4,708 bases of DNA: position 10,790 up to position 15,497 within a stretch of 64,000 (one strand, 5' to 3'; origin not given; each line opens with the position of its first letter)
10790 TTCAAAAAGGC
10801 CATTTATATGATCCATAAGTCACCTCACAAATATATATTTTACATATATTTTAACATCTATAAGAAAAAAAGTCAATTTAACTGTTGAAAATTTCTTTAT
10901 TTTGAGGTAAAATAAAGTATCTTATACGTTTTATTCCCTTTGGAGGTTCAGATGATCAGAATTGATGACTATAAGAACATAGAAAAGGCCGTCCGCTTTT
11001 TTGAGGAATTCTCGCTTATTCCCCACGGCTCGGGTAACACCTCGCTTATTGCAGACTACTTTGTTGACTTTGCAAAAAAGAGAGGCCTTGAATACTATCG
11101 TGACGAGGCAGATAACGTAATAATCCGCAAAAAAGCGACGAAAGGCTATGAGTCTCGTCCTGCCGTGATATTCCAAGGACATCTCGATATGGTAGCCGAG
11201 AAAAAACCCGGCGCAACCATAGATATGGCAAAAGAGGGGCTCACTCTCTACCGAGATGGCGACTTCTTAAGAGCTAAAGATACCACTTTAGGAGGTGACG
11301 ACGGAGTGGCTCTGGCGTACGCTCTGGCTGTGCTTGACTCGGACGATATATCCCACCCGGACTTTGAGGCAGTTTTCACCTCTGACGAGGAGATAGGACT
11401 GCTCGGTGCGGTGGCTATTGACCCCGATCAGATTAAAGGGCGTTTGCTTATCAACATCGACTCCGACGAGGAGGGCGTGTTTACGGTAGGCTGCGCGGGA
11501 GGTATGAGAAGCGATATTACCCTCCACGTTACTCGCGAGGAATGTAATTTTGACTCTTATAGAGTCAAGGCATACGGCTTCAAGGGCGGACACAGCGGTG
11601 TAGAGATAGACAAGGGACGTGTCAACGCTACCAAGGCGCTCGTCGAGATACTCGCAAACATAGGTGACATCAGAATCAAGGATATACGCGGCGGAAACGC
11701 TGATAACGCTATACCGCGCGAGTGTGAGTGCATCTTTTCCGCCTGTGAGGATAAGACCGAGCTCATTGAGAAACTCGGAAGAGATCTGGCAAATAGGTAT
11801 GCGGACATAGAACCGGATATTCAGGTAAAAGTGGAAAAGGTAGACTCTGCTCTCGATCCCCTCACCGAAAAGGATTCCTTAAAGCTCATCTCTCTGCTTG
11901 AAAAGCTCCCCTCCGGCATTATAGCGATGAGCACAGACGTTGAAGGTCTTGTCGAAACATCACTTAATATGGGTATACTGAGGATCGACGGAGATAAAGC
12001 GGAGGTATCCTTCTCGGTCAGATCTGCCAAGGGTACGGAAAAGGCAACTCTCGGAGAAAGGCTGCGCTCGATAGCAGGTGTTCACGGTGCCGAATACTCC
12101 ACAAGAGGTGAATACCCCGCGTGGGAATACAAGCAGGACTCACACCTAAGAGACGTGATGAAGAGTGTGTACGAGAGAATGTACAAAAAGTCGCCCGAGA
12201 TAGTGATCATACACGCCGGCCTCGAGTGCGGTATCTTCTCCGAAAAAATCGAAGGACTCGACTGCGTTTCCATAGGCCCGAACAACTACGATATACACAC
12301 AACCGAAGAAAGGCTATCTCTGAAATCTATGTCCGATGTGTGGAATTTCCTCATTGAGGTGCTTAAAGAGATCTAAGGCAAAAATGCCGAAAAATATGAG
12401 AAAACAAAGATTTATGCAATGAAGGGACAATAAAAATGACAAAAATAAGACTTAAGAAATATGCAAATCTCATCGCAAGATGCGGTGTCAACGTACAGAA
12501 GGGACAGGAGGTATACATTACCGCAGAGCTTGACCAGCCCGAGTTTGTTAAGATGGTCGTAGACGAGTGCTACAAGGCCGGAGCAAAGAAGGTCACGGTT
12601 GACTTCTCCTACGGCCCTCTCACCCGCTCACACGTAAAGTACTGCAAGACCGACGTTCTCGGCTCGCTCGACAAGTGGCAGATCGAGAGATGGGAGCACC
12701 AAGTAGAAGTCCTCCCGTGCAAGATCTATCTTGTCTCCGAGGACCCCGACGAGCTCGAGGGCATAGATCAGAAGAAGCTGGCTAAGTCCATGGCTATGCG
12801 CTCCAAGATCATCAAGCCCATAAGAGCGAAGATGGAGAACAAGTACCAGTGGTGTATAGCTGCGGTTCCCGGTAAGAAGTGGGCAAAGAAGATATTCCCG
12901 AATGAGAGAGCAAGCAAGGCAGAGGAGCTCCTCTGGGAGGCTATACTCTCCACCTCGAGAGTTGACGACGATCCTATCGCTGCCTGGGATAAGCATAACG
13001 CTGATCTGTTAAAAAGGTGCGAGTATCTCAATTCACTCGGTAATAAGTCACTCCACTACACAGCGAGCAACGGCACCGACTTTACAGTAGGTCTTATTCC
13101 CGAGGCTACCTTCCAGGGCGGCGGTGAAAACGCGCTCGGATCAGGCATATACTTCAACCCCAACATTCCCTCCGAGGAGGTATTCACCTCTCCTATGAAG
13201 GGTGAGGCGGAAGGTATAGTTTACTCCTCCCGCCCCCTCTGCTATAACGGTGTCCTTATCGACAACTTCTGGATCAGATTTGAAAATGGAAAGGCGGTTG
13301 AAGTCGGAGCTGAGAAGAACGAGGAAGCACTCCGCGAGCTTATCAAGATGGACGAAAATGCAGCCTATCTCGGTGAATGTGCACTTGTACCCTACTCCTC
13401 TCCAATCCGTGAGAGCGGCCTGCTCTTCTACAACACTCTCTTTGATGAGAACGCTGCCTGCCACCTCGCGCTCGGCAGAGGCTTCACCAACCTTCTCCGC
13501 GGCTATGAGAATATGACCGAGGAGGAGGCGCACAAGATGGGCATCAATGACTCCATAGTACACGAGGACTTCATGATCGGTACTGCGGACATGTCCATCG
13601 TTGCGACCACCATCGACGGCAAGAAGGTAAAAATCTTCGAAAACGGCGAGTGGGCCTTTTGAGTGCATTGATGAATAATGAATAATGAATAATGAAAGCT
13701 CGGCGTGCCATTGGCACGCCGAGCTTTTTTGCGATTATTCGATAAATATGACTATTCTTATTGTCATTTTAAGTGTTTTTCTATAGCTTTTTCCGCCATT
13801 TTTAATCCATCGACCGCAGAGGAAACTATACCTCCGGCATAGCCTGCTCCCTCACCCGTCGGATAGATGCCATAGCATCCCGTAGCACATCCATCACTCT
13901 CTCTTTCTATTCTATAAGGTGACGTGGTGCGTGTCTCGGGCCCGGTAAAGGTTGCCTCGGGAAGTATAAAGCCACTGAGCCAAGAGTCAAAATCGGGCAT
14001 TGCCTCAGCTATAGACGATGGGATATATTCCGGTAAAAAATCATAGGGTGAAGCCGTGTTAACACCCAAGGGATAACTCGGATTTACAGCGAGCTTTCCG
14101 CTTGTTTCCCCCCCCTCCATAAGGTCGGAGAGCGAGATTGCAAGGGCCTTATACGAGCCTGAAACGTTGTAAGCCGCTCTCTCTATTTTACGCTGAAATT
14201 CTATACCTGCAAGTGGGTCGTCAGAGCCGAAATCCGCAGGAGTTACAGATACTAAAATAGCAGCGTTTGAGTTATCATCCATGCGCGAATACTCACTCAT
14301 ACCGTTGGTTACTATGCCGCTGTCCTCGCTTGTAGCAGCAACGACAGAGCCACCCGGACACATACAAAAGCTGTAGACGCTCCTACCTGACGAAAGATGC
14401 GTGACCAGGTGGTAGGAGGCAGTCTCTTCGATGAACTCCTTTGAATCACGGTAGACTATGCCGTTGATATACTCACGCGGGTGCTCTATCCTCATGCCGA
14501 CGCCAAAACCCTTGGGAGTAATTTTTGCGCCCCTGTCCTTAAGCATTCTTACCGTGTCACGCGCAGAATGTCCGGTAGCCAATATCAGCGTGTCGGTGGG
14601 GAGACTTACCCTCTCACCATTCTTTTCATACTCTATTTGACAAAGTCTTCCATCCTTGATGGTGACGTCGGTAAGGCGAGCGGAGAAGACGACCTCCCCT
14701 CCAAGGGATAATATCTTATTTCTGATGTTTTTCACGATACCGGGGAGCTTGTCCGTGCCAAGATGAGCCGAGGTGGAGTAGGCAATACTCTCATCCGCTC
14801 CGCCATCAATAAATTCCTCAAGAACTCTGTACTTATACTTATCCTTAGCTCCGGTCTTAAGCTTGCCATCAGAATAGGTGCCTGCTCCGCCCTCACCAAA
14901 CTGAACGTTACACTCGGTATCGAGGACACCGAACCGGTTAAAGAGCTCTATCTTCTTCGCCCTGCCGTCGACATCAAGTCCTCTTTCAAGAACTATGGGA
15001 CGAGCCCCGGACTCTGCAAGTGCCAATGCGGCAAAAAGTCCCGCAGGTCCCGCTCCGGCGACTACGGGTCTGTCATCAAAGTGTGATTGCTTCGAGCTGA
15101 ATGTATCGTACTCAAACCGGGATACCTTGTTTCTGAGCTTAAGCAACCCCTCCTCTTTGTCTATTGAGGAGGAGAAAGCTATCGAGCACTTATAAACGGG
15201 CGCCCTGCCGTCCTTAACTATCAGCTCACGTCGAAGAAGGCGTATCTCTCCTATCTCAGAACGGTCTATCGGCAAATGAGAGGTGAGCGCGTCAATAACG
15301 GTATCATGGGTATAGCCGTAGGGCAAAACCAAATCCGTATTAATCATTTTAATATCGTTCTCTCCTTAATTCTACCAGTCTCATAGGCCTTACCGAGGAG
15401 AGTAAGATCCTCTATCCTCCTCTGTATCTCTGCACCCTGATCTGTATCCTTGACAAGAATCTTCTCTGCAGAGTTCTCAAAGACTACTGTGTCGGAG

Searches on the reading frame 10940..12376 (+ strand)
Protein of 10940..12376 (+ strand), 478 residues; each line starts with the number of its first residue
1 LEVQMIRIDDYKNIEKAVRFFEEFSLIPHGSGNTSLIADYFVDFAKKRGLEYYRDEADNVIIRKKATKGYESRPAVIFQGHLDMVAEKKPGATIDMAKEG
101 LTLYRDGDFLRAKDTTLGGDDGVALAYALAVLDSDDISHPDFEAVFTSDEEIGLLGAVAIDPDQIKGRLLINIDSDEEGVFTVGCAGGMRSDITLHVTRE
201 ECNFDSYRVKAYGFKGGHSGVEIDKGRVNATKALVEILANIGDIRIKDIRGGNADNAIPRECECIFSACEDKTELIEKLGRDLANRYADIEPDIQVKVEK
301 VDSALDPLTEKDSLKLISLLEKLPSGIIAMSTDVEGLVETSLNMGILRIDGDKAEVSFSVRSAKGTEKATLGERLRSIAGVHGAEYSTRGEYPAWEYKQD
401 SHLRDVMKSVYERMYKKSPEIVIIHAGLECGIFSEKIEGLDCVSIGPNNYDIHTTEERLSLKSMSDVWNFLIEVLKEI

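Call 86: search_protein_families(library=pfam, proteins=[window:10940-12376:+], max_evalue=0.00001)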
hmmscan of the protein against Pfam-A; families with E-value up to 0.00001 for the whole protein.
window:10940-12376:+ (478 aa): 2 families
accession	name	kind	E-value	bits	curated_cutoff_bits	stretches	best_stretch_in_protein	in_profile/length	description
PF01546.33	Peptidase_M20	-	1.3e-09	38.8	24.6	1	78-476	2-205/206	Peptidase family M20/M25/M40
PF07687.19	M20_dimer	-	1.3e-08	35.2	21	1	212-277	4-89/107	Peptidase dimerisation domain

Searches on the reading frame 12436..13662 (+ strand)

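Call 86: search_protein_families(library=pfam, proteins=[window:12436-13662:+], max_evalue=0.00001)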
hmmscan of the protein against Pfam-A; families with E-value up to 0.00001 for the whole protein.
window:12436-13662:+ (408 aa): 1 family
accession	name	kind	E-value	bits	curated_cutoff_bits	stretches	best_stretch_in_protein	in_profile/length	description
PF02073.20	Peptidase_M29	-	1.8e-154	514.9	27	1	4-406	3-406/406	Thermophilic metalloprotease (M29)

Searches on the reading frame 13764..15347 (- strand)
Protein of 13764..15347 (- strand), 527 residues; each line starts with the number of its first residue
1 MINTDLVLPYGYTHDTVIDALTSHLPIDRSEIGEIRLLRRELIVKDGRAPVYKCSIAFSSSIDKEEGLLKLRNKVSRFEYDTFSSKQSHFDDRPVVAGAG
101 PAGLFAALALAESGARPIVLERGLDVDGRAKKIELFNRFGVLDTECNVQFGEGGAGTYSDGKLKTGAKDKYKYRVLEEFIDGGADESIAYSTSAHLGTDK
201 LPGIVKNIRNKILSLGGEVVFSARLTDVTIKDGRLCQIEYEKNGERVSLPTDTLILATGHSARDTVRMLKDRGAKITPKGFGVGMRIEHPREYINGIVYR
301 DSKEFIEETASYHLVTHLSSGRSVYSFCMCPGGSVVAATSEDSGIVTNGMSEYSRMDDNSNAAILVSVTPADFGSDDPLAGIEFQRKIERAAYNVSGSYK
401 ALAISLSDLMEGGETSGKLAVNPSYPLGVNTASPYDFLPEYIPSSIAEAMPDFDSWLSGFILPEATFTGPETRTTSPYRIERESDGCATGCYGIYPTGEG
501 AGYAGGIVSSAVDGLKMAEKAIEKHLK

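Call 86: search_protein_families(library=pfam, proteins=[window:13764-15347:-], max_evalue=0.00001)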
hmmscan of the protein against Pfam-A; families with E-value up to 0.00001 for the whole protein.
window:13764-15347:- (527 aa): 3 families
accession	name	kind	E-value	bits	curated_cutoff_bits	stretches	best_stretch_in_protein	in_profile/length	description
PF21688.3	FAD-depend_C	-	1e-60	205.8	27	1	281-474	2-197/197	FAD-dependent protein, C-terminal domain-like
PF01266.30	DAO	-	2e-07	31.3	27.9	0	95-125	3-33/353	FAD dependent oxidoreductase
PF03486.20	HI0933_like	-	9.6e-07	28.9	50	1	95-522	4-210/244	HI0933-like protein Rossmann domain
